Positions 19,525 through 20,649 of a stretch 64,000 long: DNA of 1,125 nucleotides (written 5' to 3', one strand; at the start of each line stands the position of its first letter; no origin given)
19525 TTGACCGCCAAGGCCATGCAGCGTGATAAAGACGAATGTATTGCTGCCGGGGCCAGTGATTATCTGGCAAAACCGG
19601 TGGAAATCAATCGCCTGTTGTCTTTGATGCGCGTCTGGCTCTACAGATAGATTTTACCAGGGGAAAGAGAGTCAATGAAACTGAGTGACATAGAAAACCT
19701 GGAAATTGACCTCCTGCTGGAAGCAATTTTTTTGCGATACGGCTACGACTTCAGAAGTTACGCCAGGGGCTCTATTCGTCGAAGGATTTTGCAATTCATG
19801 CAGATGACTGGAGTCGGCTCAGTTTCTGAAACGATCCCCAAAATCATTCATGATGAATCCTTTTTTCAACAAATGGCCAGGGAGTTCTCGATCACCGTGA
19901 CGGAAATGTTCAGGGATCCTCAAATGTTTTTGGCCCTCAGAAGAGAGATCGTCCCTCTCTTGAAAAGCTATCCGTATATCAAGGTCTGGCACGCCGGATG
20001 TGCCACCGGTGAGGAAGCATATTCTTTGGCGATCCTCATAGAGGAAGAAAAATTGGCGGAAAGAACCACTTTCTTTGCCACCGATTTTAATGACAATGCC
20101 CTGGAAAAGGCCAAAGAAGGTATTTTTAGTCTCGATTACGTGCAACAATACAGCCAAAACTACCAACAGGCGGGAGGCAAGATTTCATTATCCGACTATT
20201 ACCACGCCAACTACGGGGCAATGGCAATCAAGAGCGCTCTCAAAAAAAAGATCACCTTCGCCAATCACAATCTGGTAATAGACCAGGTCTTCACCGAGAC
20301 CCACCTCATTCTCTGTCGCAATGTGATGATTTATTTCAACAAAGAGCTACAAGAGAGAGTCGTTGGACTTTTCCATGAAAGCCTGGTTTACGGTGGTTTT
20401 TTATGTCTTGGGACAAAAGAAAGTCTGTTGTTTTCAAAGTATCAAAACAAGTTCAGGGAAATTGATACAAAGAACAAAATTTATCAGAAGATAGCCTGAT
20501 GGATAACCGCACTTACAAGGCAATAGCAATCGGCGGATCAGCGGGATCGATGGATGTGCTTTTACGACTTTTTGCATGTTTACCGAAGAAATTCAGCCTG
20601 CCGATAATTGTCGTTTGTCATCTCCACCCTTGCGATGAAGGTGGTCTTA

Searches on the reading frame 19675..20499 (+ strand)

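Call 21: search_protein_families(library=pfam, proteins=[window:19675-20499:+])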
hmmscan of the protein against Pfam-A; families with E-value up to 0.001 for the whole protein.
window:19675-20499:+ (274 aa): 2 families
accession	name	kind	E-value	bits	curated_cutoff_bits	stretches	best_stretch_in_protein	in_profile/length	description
PF01739.24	CheR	-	3.2e-40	138.1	27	1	75-266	2-192/195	CheR methyltransferase, SAM binding domain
PF03705.20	CheR_N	-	1.2e-08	35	27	1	10-52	2-44/53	CheR methyltransferase, all-alpha domain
